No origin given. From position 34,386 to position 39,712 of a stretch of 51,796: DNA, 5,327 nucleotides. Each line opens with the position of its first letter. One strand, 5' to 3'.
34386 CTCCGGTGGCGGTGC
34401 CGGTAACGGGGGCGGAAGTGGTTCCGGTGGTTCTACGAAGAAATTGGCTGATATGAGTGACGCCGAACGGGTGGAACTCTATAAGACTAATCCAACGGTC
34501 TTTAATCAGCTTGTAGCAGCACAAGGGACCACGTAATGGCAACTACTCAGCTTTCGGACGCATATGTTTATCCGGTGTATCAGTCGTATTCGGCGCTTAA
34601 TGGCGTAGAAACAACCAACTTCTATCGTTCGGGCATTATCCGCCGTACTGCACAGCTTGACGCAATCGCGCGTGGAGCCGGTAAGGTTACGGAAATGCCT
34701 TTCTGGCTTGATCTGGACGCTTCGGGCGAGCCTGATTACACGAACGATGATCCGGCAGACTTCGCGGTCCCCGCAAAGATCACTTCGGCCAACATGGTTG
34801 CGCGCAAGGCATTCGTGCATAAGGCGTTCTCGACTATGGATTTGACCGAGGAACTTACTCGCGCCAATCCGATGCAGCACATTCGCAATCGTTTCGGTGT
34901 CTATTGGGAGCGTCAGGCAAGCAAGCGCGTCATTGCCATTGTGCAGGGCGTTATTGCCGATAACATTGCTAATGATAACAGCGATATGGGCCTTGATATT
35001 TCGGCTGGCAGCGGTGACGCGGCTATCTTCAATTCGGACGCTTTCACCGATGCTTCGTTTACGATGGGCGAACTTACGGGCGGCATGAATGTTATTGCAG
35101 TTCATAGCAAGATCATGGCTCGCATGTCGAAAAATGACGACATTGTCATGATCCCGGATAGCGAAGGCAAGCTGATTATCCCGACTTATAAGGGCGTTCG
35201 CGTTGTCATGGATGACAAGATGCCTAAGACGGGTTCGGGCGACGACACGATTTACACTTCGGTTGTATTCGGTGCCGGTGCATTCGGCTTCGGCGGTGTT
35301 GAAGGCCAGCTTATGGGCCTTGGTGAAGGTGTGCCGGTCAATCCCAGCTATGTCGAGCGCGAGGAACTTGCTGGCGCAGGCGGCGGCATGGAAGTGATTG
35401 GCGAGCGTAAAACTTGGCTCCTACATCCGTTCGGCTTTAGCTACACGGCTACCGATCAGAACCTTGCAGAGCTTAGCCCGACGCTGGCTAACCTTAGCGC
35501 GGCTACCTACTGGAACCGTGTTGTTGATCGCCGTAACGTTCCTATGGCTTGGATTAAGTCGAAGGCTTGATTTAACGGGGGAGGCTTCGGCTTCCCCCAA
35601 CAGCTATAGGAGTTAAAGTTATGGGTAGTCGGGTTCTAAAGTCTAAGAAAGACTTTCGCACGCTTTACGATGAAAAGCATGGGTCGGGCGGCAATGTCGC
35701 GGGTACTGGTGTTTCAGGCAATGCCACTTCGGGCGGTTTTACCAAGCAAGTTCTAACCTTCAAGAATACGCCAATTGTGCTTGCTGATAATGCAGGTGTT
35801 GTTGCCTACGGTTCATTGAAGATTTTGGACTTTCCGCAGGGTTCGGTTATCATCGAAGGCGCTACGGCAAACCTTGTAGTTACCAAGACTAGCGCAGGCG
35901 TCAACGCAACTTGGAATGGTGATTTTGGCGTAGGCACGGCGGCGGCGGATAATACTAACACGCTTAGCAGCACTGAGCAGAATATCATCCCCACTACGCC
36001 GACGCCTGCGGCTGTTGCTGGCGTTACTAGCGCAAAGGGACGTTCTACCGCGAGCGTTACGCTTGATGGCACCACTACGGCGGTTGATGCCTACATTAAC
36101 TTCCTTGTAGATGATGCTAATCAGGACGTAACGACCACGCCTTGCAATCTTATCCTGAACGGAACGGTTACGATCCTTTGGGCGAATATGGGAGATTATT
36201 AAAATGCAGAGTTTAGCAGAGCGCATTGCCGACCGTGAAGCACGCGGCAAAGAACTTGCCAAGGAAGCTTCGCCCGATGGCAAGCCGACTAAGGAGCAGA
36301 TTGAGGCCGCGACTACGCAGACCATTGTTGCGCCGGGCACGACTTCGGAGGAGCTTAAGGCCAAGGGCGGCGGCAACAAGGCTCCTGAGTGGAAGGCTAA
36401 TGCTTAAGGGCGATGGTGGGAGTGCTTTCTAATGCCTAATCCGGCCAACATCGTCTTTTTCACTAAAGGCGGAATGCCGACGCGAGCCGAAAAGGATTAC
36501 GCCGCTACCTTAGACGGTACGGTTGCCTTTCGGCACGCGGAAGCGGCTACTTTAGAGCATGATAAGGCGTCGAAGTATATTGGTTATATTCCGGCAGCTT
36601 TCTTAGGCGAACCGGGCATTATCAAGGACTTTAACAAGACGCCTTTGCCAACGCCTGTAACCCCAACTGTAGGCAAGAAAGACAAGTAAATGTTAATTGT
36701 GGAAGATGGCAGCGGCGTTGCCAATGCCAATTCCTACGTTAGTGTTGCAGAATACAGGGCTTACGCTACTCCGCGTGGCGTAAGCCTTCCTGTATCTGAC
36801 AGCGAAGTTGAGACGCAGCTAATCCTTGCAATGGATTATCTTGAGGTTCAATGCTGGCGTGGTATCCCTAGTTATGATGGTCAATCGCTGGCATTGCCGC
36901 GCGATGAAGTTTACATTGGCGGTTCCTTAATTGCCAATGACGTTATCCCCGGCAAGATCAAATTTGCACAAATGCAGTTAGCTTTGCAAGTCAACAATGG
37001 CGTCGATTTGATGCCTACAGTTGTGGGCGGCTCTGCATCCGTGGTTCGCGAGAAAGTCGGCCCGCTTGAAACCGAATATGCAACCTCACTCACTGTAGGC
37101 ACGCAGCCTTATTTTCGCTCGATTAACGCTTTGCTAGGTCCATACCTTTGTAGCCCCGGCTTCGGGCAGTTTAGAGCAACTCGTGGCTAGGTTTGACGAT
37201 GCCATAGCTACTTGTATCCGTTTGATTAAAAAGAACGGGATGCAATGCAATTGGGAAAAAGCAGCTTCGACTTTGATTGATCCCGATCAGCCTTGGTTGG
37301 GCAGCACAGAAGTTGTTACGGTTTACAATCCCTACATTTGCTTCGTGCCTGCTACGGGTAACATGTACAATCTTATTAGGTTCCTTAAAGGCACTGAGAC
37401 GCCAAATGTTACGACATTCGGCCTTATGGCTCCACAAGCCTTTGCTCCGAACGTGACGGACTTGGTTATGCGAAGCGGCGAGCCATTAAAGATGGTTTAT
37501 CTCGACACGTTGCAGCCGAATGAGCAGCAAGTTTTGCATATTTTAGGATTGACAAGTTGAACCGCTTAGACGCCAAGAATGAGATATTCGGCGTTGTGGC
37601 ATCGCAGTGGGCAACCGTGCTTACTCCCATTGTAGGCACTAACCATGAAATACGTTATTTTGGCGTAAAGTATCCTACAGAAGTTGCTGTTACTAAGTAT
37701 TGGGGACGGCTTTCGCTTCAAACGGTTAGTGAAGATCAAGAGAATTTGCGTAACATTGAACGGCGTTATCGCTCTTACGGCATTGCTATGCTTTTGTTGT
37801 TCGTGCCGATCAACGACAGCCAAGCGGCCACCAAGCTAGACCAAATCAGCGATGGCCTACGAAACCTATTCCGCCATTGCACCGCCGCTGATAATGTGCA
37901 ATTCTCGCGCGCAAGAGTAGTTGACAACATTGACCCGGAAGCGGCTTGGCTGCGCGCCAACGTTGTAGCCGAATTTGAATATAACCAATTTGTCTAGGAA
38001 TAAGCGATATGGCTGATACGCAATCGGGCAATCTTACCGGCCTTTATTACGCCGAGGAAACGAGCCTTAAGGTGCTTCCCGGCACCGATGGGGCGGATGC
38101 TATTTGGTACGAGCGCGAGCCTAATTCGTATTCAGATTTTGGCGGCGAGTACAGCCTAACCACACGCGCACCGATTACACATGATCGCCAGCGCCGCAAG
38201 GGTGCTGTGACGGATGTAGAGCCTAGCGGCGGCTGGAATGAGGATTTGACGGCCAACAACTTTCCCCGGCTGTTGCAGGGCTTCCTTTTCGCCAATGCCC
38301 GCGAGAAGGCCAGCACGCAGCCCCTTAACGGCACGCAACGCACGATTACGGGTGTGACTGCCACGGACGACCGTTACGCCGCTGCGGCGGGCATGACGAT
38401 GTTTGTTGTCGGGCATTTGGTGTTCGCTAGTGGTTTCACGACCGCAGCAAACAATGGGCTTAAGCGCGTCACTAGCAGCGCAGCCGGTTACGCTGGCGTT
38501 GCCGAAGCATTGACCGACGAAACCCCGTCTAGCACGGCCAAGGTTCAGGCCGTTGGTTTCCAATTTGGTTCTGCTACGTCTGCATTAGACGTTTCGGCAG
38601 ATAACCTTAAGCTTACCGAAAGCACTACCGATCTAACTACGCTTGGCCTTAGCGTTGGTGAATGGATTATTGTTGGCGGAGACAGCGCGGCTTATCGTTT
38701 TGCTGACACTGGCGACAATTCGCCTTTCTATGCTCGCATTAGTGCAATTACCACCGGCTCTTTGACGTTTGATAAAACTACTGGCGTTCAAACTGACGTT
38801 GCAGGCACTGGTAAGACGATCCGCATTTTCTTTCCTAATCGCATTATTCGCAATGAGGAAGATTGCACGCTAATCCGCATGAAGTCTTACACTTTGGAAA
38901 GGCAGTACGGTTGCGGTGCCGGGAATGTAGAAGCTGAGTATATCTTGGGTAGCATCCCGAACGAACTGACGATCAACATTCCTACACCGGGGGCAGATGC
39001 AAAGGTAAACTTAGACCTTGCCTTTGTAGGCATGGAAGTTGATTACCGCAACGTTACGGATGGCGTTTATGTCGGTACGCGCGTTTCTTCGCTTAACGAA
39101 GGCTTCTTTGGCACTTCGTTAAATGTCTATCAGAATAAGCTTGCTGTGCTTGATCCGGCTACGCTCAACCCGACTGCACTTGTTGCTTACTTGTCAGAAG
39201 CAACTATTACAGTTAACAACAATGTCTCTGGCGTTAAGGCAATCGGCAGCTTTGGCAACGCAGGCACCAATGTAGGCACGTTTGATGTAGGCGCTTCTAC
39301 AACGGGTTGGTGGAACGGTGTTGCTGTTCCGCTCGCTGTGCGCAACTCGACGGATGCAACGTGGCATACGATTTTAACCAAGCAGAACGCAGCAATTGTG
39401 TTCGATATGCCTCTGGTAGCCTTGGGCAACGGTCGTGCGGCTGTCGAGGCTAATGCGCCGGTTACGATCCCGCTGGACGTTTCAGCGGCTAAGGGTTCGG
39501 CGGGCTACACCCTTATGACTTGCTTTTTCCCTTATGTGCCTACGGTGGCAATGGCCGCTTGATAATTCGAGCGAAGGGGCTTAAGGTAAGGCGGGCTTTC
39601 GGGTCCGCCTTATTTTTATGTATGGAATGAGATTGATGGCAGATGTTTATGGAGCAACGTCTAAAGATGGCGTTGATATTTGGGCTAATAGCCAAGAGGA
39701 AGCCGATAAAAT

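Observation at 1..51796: Hyper-abundant, orientation-independent 8-mer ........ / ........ saturating the phage backbone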

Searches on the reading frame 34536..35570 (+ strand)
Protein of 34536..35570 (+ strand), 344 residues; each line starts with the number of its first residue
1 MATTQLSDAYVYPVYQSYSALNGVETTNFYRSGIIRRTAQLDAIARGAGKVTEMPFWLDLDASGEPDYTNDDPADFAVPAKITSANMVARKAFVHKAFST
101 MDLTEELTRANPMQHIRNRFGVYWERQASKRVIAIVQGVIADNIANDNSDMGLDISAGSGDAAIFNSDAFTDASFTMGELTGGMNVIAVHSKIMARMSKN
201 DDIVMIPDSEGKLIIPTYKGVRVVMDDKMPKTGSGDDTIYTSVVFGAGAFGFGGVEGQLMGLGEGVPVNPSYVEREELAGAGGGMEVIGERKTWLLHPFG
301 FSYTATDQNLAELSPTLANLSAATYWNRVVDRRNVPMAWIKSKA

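Call 8: search_protein_families(library=pfam, proteins=[window:34536-35570:+])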
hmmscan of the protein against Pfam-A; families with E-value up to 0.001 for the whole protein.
window:34536-35570:+ (344 aa): 0 families

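Call 9: find_related_loci(query=window:34536-35570:+, collection=genome_contigs, flank=10000)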
Query window:34536-35570:+ (344 aa) in genome_contigs; peptide patterns used: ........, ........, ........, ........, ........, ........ (x = any residue, [..] = any of these).
41 stretches matched a pattern; 2 encode a relative of the query (tblastn E <= 1e-3); 2 distinct loci.
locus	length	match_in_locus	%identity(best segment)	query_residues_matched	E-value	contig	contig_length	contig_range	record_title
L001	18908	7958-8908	41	3-342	6e-75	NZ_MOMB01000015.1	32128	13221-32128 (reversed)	Erwinia sp. OLFS4 NODE_37_length_32128_cov_52.6231_ID_73, whole genome shotgun sequence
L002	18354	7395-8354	39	1-342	7e-65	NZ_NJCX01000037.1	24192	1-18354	Xenorhabdus kozodoii strain DSM 17907 Xkoz_37, whole genome shotgun sequence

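Call 10: find_encoding_contigs(protein=window:34536-35570:+, flank=10000, max_places=10)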
Protein window:34536-35570:+ (344 aa): 3 contigs read that carry it; 2 places shown.
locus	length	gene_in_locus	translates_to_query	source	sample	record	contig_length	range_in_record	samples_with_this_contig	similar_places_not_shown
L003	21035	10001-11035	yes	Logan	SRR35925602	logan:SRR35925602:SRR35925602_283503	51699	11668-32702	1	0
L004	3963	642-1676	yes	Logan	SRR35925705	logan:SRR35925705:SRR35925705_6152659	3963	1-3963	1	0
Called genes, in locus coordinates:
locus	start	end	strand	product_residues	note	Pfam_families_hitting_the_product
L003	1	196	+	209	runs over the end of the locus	PF23978:DUF7303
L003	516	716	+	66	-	-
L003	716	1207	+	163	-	-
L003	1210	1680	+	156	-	-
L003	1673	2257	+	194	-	PF00959:Phage_lysozyme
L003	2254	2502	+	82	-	-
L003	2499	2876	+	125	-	-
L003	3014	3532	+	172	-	-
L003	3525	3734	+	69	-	-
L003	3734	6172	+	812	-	-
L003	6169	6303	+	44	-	-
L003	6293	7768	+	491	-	PF13264:DUF4055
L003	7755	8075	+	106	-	-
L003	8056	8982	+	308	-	PF04233:Phage_Mu_F (weak)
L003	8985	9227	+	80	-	-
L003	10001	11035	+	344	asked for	-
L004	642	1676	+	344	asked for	-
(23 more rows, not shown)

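Call 11: search_dna_similar(query=window:34536-35570:+, collection=phages, mode=protein, max_rows=25)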
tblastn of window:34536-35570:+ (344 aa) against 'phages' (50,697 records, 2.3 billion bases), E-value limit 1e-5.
Records with a match: 735; places in all: 740; records where one place covers at least 80% of the query: 725.
Best place of each record, by identity: <60% 735.
By first word of the organism name: Salmonella 366; Escherichia 128; Pseudomonas 37; Vibrio 28; Achromobacter 22; Stenotrophomonas 17; Bacillus 16; Lactobacillus 9; Kagunavirus 8; Enterobacteria 8; and 41 more.
By host as written in the record: Escherichia coli 69; Salmonella enterica subsp. enterica serovar Enteritidis 56; Salmonella enterica 54; - 48; Salmonella enterica subsp. enterica serovar Typhimurium 48; Salmonella sp. 38; Salmonella enterica subsp. enterica serovar Enteritidis PT1 20; Stenotrophomonas maltophilia 12; and 186 more.
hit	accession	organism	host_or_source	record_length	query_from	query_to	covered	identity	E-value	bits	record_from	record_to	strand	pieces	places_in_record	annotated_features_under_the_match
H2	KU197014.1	Xanthomonas phage XAJ2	Xanthomonas arboricola pv. juglandis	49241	1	344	100%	55.8%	3e-112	363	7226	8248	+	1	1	coat protein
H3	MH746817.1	Achromobacter phage vB_Ade_ART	Achromobacter denitrificans PR1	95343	1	344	100%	48.7%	6e-95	314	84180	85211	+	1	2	putative major capsid protein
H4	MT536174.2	Stenotrophomonas phage vB_SmaS-AXL_3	Stenotrophomonas maltophilia D1585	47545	1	339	99%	43.3%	2e-80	272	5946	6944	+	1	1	capsid protein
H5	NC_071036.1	Stenotrophomonas phage vB_SmaS-AXL_3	Stenotrophomonas maltophilia D1585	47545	1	339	99%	43.3%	2e-80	272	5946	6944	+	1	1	major head protein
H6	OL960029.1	Pseudoxanthomonas phage PW916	Pseudoxanthomonas kaohsiungensis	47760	1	339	99%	43.0%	1e-79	270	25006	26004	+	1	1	major capsid protein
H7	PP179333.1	Pseudomonas phage Cruim01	Pseudomonas syringae CC1557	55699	1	342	99%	42.0%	2e-70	243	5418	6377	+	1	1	putative major capsid protein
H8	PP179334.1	Pseudomonas phage Aurca01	Pseudomonas syringae CC1557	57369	1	342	99%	42.0%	2e-70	243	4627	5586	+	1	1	putative major capsid protein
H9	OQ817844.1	Achromobacter phage SE2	Achromobacter sp.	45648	1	340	99%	41.7%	1e-71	247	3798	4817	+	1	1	capsid protein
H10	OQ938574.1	Achromobacter phage JWT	Achromobacter xylosoxidans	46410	1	340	99%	41.1%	9e-70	241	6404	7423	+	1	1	major head protein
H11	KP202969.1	Achromobacter phage JWX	Achromobacter xylosoxidans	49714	1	340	99%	41.1%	9e-70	241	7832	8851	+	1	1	hypothetical protein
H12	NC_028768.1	Achromobacter phage JWX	Achromobacter xylosoxidans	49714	1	340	99%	41.1%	9e-70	241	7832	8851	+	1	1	major head protein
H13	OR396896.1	Achromobacter phage tuull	Achromobacter ruhlandii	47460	1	340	99%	41.0%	1e-33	249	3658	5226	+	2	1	hypothetical protein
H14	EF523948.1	Burkholderia phage BcepGomr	Burkholderia cepacia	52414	5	344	99%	40.8%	3e-72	249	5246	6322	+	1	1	BcepGomrgp07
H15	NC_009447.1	Burkholderia phage BcepGomr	Burkholderia cepacia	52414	5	344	99%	40.8%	3e-72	249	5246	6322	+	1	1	major head protein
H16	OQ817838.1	Achromobacter phage maay_LB1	Achromobacter sp.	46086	1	340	99%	40.3%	9e-68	236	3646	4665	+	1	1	hypothetical protein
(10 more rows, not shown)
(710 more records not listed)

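Call 12: find_related_loci(query=window:34536-35570:+, collection=viral_contigs, flank=10000)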
Query window:34536-35570:+ (344 aa) in viral_contigs; peptide patterns used: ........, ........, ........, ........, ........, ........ (x = any residue, [..] = any of these).
6 stretches matched a pattern; 3 encode a relative of the query (tblastn E <= 1e-3); 3 distinct loci.
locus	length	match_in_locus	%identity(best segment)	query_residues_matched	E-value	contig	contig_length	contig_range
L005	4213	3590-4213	91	1-208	2e-128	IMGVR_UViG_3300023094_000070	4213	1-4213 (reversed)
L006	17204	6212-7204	47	1-340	3e-97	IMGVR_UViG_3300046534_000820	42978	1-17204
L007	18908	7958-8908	41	3-342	7e-75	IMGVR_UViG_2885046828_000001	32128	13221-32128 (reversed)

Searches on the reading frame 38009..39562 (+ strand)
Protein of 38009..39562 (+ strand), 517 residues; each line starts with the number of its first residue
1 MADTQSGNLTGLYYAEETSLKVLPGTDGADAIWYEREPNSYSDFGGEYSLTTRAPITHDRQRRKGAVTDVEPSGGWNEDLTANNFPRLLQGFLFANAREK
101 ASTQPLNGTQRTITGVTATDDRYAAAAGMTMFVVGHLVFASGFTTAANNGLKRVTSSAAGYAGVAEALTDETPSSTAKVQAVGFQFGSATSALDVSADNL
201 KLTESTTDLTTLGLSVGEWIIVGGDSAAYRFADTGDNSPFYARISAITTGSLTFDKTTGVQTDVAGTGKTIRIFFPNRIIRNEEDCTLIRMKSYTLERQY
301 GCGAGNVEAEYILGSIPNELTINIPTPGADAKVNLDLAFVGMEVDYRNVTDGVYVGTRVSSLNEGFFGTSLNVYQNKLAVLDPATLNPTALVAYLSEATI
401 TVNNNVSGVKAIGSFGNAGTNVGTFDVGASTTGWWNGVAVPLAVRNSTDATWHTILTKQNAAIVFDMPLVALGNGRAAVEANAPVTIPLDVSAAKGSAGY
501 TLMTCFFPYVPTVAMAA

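Call 8: search_protein_families(library=pfam, proteins=[window:38009-39562:+])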
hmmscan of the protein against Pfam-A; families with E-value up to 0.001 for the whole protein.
window:38009-39562:+ (517 aa): 1 family
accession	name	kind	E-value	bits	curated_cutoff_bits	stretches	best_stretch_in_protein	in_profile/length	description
PF18906.5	Phage_tube_2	-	1.1e-12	48.6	27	1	7-493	1-266/266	Phage tail tube protein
